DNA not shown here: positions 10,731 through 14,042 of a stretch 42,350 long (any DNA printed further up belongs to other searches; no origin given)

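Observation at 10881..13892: About 1000-aa flagellar hook protein whose insertion is built from repeated ~100-aa modules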

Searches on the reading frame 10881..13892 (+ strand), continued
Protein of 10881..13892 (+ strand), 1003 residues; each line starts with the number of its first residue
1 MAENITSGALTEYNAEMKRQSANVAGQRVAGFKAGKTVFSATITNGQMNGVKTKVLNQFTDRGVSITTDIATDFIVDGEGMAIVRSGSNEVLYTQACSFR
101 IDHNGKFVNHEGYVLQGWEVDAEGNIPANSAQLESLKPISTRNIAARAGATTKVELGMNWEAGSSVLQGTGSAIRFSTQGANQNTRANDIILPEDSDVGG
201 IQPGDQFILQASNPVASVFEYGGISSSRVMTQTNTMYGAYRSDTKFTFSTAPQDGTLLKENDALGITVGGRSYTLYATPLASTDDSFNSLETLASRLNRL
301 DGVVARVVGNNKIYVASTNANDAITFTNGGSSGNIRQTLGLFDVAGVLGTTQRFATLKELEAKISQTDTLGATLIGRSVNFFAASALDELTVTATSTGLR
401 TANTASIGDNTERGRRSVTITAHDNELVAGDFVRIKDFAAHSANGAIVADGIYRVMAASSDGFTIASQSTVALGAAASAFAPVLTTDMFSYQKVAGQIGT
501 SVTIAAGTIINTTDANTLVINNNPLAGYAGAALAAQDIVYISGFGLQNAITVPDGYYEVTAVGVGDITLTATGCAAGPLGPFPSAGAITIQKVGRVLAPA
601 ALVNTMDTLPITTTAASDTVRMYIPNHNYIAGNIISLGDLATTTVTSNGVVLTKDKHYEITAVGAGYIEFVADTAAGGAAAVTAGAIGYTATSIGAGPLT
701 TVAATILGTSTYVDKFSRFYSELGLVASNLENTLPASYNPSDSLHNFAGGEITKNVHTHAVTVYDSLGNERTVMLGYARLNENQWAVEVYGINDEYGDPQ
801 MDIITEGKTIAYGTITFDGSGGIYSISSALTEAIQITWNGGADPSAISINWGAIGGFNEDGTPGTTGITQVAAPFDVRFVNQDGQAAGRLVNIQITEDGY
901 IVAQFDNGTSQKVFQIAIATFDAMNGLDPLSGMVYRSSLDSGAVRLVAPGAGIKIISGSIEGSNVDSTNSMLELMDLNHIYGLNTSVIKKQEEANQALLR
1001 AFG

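Call 60: predict_structure(alignment_id=A4)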
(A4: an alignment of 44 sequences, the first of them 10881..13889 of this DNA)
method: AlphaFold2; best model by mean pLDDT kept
length: 1003 residues; sequences in the alignment: 44
mean_pLDDT: 84.9   pTM: 0.68
mean pLDDT of the five models: 84.9, 83.7, 83.1, 82.4, 81.5
residues with pLDDT >= 90: 440; 70-90: 451; 50-70: 93; < 50: 19
segments of 3 or more residues with pLDDT < 50: 1-3, 526-530, 693-696, 698-703
pLDDT, mean of each block of 10 residues (from residue 1): 58 82 84 82 62 76 86 90 91 92 91 93 87 91 84 93 92 88 92 90 93 88 93 91 92 78 93 94 92 95 91 95 91 82 90 95 94 93 93 92 85 86 90 87 68 91 86 57 75 89 82 79 52 77 84 85 79 61 83 74 71 83 92 93 85 93 94 73 75 48 69 92 82 87 89 90 91 93 93 83 72 93 93 88 90 80 79 91 88 92 88 93 88 87 89 87 86 84 78 77 67
secondary structure, 60 per line:
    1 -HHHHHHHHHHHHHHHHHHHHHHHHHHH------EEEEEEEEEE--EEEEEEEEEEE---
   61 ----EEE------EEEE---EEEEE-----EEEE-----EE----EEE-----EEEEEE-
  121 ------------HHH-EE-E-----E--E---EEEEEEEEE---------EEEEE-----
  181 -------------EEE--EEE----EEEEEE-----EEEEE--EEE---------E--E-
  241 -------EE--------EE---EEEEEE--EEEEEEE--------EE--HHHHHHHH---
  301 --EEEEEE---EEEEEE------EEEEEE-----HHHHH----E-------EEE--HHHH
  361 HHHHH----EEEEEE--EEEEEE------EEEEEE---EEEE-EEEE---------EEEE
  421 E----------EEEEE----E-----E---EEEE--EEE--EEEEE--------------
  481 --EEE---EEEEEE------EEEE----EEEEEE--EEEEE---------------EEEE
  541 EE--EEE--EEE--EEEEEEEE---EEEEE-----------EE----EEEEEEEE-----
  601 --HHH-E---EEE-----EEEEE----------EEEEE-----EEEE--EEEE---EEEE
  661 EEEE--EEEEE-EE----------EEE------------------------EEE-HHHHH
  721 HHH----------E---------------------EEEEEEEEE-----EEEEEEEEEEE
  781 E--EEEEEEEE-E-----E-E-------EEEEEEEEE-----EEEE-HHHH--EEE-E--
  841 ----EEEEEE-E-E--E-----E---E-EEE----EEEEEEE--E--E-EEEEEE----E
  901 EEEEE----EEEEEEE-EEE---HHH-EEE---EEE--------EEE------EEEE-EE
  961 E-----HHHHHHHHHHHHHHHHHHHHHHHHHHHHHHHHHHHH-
elements in order (helices of 4 or more, strands of 3 or more residues): H2-28 E35-44 E47-57 E65-67 E74-77 E81-85 E91-94 E106-108 E114-119 E153-161 E171-175 E194-196 E199-201 E206-211 E217-221 E224-226 E263-268 E271-277 H290-297 E303-308 E312-317 E324-329 H335-339 E352-354 H357-365 E370-375 E378-383 E390-395 E399-402 E404-407 E417-421 E432-436 E451-454 E457-459 E462-466 E483-485 E489-494 E501-504 E509-514 E517-521 E537-542 E545-547 E550-552 E555-562 E566-570 E588-595 E611-613 E619-623 E634-638 E644-647 E650-653 E657-664 E667-671 E685-687 E712-714 H716-723 E756-764 E770-781 E784-791 E809-817 E823-826 H828-831 E834-836 E845-850 E869-871 E876-882 E890-895 E900-905 E910-916 E918-920 E928-930 E934-936 E945-947 E954-957 E959-961 H967-1002

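Call 64: fold_search(model_id=the predicted structure, library=pdb)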
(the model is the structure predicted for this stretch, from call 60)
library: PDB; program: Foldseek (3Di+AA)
matches with E <= 10: 749; with E <= 0.001: 59
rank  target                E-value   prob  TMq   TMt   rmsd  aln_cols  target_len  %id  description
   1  5jxl                  5.8e-27  1.00  0.37  0.42  20.8      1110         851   13  Cryo-EM structure of the flagellar hook of Campylobacter jejuni (released 2016-11-16)
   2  5az4_A                1.8e-21  1.00  0.27  0.35  23.8      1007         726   14  Crystal structure of a 79KDa fragment of FlgE, the hook protein from Campylobacter jejuni (released 2016-10-05)
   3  8z5y_D                1.5e-16  1.00  0.16  0.31   8.6       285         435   21  Cryo-EM structure of the L-hook of the polar flagellum (released 2025-10-22)
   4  7cbm_DA               2.3e-16  1.00  0.33  0.75  13.8      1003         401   11  Cryo-EM structure of the flagellar distal rod with partial hook from Salmonella (released 2021-04-28)
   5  9go6_1                4.1e-14  1.00  0.20  0.45  62.2       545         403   15  Salmonella hook-filament junction complex (released 2025-04-09)
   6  5npy                  1.0e-13  1.00  0.21  0.41  23.7       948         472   10  Crystal structure of Helicobacter pylori flagellar hook protein FlgE2 (released 2017-11-15)
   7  6jzt_A                1.3e-13  1.00  0.19  0.42   4.6       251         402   24  Structure of the bacterial flagellar hook from Salmonella typhimurium (released 2019-07-17)
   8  3a69                  1.4e-13  1.00  0.19  0.47   6.4       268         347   22  Atomic model of the bacterial flagellar hook based on docking an X-ray derived structure and terminal two alpha-helices  (released 2009-12-15)
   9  6k9q_Q                2.0e-13  1.00  0.20  0.47  57.8       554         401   15  Structure of the native supercoiled hook as a universal joint (released 2020-02-12)
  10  1wlg_A                4.4e-12  1.00  0.15  0.48   4.7       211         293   22  Crystal structure of FlgE31, a major fragment of the hook protein (released 2004-11-02)
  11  9u7y_FE               6.9e-11  1.00  0.17  0.41   4.3       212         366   26  Structure of the tip region of the intial complex in bacterial flagellar filament assembly at 3.68 angstroms resoluti (released 2026-04-01)
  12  9u7y_FA               2.0e-10  1.00  0.16  0.39   5.5       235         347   25  Structure of the tip region of the intial complex in bacterial flagellar filament assembly at 3.68 angstroms resoluti (released 2026-04-01)
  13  9u7y_FI               1.1e-09  1.00  0.15  0.38   5.1       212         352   27  Structure of the tip region of the intial complex in bacterial flagellar filament assembly at 3.68 angstroms resoluti (released 2026-04-01)
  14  9u7y_FB               5.5e-09  1.00  0.15  0.38   7.1       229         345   25  Structure of the tip region of the intial complex in bacterial flagellar filament assembly at 3.68 angstroms resoluti (released 2026-04-01)
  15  9u7y_FC               5.8e-09  1.00  0.16  0.43   5.1       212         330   27  Structure of the tip region of the intial complex in bacterial flagellar filament assembly at 3.68 angstroms resoluti (released 2026-04-01)
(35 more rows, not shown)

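Call 65: fold_search(model_id=the predicted structure, library=viral)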
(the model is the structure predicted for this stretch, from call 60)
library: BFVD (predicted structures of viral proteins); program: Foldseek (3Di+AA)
matches with E <= 10: 906; with E <= 0.001: 90
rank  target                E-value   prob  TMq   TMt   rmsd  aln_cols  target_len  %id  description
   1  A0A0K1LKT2            1.5e-11  1.00  0.09  0.12  47.3      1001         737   10  Uncharacterized protein [Rhodobacter phage RcTitan]
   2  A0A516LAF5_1          4.4e-10  0.96  0.09  0.07  45.5      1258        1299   10  (no name in the UniProt tables at hand)
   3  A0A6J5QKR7            6.3e-10  1.00  0.09  0.11  35.1      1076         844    9  Uncharacterized protein [uncultured Caudovirales phage]
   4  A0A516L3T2            1.1e-09  1.00  0.09  0.14  30.6       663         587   11  (no name in the UniProt tables at hand)
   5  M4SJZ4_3              1.2e-09  0.99  0.08  0.07  39.5       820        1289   10  LamG-like jellyroll fold domain-containing protein (Fragment) [Synechococcus phage Syn30]
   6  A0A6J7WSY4            1.2e-09  0.99  0.09  0.10  31.9       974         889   11  Baseplate wedge subunit [uncultured Caudovirales phage]
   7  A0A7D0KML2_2          5.4e-09  0.99  0.08  0.08  36.6       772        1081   10  (no name in the UniProt tables at hand)
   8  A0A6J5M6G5            3.7e-08  0.60  0.07  0.06  44.8      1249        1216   10  Uncharacterized protein [uncultured Caudovirales phage]
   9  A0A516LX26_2          4.3e-08  0.75  0.07  0.07  44.3      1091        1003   10  (no name in the UniProt tables at hand)
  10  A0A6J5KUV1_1          1.4e-07  0.87  0.10  0.09  47.6      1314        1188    9  Baseplate protein J-like [uncultured Caudovirales phage]
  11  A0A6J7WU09            1.6e-07  0.98  0.10  0.12  44.8       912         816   12  Uncharacterized protein [uncultured Caudovirales phage]
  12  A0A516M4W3            1.7e-07  0.66  0.09  0.09  35.0      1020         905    9  (no name in the UniProt tables at hand)
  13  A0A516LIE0            1.8e-07  0.98  0.09  0.10  28.9       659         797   11  (no name in the UniProt tables at hand)
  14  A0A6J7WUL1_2          2.3e-07  0.99  0.09  0.07  35.2       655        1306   11  Baseplate protein J-like [uncultured Caudovirales phage]
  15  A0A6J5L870            2.3e-07  0.98  0.07  0.08  28.7       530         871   12  Uncharacterized protein [uncultured Caudovirales phage]
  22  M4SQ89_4              1.4e-06  0.44  0.07  0.05  47.4      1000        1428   11  (no name in the UniProt tables at hand)
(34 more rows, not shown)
